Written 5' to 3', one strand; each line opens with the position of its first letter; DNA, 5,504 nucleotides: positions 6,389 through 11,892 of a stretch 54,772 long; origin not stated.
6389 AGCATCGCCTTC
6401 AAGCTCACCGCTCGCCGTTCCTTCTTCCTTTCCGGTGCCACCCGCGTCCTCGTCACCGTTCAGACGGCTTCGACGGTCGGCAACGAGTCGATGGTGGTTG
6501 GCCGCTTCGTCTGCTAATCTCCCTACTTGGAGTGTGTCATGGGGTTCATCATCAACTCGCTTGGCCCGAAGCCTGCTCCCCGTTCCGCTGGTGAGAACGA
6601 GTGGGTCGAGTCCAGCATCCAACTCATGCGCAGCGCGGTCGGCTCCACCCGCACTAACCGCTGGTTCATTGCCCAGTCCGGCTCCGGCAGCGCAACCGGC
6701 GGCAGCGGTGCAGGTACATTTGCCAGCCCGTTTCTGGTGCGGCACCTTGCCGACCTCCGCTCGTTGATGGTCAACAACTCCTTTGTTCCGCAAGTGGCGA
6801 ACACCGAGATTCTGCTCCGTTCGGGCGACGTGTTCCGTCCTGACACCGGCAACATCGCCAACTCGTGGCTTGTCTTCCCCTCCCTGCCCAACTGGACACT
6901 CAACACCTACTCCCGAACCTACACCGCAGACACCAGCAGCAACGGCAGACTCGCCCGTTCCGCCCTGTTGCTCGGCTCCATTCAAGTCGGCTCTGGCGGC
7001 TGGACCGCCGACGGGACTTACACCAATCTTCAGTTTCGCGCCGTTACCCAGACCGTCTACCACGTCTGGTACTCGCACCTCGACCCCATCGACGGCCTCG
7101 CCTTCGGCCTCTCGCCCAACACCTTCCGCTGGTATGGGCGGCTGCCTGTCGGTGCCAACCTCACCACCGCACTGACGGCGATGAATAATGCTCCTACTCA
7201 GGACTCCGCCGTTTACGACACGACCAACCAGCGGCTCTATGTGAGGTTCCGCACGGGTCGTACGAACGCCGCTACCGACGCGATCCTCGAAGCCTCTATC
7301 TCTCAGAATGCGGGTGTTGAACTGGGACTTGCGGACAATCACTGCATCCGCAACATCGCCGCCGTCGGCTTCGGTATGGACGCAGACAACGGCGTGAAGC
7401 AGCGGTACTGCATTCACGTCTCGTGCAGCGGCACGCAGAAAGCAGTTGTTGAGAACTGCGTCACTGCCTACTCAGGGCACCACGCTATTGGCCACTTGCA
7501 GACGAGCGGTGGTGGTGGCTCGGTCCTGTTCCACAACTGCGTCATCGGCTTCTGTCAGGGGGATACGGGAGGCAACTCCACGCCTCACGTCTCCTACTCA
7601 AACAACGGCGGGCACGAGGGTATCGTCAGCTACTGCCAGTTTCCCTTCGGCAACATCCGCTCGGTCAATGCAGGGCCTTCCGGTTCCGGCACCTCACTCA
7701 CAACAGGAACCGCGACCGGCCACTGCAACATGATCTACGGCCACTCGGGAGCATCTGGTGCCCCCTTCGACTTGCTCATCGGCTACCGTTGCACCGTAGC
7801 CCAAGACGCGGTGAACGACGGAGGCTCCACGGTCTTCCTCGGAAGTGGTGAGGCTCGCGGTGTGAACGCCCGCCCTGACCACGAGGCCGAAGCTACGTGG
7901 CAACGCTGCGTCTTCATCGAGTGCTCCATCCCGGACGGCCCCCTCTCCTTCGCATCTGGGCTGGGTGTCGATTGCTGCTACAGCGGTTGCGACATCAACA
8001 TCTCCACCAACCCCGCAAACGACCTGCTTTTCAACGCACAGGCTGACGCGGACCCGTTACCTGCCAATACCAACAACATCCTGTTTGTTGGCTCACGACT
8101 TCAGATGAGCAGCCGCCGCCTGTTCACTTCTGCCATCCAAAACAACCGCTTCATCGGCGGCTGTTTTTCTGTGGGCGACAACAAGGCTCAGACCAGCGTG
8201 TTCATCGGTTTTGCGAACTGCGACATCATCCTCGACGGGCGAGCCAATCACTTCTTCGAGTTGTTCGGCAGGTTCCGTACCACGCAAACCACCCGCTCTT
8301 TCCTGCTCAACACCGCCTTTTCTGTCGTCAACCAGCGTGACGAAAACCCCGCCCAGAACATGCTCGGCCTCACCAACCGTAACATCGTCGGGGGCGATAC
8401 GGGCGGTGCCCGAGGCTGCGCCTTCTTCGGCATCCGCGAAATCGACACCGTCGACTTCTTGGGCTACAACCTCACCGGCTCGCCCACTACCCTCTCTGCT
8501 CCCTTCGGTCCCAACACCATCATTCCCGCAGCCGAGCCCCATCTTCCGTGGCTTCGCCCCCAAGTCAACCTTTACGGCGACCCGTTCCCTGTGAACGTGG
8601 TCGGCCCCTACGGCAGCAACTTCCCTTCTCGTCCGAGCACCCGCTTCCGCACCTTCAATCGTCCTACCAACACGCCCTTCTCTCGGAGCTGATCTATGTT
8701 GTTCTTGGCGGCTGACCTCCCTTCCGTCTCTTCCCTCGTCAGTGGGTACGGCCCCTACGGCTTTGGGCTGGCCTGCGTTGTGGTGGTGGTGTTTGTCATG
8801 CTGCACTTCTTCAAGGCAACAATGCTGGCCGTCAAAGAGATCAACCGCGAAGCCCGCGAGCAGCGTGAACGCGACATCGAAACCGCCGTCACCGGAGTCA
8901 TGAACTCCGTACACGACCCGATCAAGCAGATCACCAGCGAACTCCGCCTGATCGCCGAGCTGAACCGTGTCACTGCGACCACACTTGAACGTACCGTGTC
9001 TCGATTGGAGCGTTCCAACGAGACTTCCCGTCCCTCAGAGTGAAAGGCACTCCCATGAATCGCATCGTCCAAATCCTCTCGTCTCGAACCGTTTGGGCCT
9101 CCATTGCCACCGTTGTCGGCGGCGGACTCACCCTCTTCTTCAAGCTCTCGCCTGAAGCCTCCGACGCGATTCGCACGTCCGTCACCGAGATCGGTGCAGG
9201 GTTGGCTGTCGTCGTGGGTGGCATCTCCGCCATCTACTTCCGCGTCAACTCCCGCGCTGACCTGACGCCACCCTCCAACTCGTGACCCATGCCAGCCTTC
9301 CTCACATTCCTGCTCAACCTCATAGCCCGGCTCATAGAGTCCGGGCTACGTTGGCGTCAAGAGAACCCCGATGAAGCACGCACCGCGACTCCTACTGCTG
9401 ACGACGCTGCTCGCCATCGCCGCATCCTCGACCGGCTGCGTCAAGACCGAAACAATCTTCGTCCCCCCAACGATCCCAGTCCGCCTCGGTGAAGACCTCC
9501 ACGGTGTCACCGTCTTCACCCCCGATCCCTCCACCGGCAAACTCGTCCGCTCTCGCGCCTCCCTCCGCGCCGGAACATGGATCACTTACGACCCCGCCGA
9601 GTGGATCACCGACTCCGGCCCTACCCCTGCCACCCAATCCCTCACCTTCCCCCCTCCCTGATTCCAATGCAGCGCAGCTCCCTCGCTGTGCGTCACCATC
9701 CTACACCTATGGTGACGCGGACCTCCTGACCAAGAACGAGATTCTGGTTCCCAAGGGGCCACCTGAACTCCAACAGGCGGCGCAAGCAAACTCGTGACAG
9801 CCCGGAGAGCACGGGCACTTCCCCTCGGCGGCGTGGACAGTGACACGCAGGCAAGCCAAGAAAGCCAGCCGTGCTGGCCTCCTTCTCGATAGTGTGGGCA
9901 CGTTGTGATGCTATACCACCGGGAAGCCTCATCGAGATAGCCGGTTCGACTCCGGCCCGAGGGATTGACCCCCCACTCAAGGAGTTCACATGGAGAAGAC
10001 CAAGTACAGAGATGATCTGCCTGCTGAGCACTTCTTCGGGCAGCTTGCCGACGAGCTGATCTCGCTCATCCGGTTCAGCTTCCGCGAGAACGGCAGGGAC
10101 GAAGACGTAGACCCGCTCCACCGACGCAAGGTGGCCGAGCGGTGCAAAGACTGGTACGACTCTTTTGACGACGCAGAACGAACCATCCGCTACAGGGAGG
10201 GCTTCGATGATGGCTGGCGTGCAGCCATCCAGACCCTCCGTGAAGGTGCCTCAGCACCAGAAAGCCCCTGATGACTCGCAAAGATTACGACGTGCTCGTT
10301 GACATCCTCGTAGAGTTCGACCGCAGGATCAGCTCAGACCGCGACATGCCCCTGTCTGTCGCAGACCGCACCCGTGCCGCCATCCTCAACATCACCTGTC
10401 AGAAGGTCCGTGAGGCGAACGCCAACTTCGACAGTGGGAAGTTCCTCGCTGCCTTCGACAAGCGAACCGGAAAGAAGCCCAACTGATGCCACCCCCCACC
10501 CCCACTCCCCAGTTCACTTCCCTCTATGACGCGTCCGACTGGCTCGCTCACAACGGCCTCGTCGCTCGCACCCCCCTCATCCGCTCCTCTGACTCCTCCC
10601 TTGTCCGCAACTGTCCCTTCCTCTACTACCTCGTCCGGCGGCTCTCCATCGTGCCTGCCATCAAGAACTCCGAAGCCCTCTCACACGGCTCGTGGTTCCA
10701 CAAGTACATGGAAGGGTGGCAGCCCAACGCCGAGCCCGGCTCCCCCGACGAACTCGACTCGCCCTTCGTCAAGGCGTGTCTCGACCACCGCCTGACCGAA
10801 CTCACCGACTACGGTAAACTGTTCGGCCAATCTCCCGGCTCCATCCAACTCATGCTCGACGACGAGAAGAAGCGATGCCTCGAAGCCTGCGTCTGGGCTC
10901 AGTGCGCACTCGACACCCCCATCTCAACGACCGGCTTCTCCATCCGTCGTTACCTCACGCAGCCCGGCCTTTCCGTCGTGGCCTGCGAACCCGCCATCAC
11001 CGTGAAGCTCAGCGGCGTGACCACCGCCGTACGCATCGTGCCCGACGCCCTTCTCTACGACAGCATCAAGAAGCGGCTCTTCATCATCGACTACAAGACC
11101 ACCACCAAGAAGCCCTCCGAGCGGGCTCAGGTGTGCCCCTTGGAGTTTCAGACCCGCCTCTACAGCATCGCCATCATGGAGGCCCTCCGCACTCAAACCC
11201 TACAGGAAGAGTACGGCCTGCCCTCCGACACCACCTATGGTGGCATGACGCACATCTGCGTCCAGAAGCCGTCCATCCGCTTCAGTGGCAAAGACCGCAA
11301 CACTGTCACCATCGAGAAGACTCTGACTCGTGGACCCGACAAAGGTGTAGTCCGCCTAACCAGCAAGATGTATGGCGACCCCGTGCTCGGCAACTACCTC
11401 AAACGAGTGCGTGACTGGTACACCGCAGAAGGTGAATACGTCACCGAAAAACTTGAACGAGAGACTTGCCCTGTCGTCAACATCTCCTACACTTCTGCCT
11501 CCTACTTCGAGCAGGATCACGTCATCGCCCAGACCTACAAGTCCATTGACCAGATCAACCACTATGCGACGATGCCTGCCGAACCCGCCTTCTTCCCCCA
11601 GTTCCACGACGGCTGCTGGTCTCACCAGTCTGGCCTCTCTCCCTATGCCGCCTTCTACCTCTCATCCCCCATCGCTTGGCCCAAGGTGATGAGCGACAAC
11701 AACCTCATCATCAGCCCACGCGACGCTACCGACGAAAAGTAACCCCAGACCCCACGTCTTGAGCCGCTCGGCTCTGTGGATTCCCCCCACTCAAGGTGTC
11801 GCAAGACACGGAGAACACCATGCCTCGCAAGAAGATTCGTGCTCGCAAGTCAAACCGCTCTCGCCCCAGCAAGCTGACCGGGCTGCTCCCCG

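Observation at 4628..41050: Every reverse copy of the repeat has a nearby upstream forward partner, giving seven convergent inverted pairs that mostly enclose a start codon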

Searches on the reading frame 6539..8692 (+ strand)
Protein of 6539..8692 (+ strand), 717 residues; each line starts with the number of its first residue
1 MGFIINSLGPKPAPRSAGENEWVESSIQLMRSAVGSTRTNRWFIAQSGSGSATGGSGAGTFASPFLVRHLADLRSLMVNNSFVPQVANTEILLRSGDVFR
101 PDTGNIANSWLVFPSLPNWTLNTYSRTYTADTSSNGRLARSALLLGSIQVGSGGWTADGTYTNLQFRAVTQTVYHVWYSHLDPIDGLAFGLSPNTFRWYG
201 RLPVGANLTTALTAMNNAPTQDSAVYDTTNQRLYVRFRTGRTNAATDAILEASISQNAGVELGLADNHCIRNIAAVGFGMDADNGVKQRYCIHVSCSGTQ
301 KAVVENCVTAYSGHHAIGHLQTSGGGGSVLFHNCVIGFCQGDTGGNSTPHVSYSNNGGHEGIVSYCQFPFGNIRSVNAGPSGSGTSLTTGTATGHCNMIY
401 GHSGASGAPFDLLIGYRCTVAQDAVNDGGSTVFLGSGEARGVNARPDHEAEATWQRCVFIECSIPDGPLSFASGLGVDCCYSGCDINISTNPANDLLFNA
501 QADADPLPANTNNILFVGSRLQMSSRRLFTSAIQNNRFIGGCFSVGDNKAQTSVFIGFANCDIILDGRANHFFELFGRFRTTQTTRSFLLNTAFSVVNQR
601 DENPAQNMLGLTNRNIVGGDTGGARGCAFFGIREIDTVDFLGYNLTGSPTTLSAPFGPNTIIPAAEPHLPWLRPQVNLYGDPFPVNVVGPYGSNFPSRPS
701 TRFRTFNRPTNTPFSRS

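Call 8: search_protein_families(library=phrogs, proteins=[window:6539-8692:+])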
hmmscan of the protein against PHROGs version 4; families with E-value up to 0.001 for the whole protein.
window:6539-8692:+ (717 aa): 0 families

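Call 9: search_protein_families(library=pfam, proteins=[window:6539-8692:+])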
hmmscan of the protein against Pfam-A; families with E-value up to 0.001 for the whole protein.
window:6539-8692:+ (717 aa): 0 families

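Call 34: find_homologous_proteins(query=window:6539-8692:+)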
Query window:6539-8692:+ (717 aa): 5 proteins with E <= 0.001 among 8000 candidates.
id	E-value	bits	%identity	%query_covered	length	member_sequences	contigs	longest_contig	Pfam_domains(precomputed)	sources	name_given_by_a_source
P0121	0.0e+0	1657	100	100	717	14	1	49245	-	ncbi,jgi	jgi:hypothetical protein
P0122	0.0e+0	1399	83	100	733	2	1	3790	-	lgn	-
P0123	0.0e+0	1160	70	100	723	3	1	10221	-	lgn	-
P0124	1.6e-114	402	37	97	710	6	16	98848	-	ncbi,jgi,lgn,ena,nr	ncbi:MAG: hypothetical protein ACK5WB_00290 [Phycisphaerales bacterium]|jgi:hypothetical protein|nr:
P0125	3.0e-103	364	38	96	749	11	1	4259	-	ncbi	ncbi:MAG: hypothetical protein ACK5X3_07875 [Pseudomonadota bacterium]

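Call 35: find_encoding_contigs(protein=P0123, flank=10000, max_places=3)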
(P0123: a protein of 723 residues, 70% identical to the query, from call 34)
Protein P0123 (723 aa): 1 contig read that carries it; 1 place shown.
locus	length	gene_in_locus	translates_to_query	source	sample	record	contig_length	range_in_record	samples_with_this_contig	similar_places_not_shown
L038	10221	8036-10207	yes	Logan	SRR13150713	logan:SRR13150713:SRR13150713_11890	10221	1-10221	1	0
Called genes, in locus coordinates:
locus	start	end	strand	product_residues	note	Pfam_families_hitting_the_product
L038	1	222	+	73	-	?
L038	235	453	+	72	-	-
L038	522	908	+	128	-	-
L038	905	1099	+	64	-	-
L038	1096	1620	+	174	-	-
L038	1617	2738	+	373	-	PF01555:N6_N4_Mtase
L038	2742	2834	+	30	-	-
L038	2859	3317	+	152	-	-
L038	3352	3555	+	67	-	-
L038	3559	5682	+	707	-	PF00476:DNA_pol_A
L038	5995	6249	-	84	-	-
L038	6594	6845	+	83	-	-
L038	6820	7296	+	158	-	-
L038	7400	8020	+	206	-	-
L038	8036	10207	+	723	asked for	-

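Call 36: find_encoding_contigs(protein=P0124, flank=10000, max_places=3)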
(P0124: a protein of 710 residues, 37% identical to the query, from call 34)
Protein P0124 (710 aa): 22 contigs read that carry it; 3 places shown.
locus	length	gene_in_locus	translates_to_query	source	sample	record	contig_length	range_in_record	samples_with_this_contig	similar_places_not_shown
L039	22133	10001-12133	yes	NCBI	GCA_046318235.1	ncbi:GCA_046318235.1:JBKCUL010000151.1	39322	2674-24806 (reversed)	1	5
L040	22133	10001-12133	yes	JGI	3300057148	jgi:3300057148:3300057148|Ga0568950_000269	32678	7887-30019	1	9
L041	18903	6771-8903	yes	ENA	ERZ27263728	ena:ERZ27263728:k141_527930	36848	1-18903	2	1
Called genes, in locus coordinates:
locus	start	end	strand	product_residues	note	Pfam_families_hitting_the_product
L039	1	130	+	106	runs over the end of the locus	-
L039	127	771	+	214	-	-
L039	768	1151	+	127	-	-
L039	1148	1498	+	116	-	PF08299:Bac_DnaA_C (weak)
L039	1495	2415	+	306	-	-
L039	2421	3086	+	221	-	PF01695:IstB_IS21 (weak)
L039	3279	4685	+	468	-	PF02195:ParB_N (weak), PF01555:N6_N4_Mtase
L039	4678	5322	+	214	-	-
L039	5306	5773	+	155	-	-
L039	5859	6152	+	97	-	PF21841:DUF6900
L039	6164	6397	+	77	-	-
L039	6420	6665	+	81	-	-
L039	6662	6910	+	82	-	-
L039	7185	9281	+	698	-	PF20454:GpA_nuclease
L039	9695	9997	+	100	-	-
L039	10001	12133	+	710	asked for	-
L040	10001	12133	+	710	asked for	-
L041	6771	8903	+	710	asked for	-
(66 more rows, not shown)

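Call 91: search_protein_families(library=padloc, proteins=[window:6539-8692:+], max_evalue=0.001)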
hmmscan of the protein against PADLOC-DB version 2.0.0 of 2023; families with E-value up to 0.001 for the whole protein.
window:6539-8692:+ (717 aa): 0 families

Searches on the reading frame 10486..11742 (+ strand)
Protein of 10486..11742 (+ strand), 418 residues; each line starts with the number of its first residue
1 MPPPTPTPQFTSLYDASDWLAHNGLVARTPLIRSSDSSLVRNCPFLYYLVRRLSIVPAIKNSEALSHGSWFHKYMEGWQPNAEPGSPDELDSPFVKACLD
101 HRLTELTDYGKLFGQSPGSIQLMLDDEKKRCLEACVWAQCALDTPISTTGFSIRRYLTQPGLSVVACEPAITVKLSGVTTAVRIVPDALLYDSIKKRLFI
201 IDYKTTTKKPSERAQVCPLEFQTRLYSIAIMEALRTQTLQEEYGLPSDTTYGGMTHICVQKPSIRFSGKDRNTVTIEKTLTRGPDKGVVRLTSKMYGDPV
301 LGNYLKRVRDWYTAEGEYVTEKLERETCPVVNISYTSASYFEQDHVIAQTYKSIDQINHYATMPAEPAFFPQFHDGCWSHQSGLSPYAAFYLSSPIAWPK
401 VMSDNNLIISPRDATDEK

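Call 8: search_protein_families(library=phrogs, proteins=[window:10486-11742:+])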
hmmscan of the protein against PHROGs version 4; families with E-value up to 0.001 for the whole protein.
window:10486-11742:+ (418 aa): 2 families
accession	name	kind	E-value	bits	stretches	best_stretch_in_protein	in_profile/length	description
phrog_1218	-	DNA, RNA and nucleotide metabolism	2.2e-13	51.2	2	156-238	111-193/364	exonuclease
phrog_69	-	DNA, RNA and nucleotide metabolism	4.7e-06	26.9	1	29-234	87-251/501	exonuclease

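Call 9: search_protein_families(library=pfam, proteins=[window:10486-11742:+])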
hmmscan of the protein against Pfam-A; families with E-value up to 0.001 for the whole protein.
window:10486-11742:+ (418 aa): 1 family
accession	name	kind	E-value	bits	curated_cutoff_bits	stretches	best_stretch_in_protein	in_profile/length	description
PF12705.13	PDDEXK_1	-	7.5e-12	46.2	22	1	39-251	9-186/247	PD-(D/E)XK nuclease superfamily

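Call 91: search_protein_families(library=padloc, proteins=[window:10486-11742:+], max_evalue=0.001)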
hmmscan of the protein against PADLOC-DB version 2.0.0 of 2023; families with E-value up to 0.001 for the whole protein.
window:10486-11742:+ (418 aa): 0 families
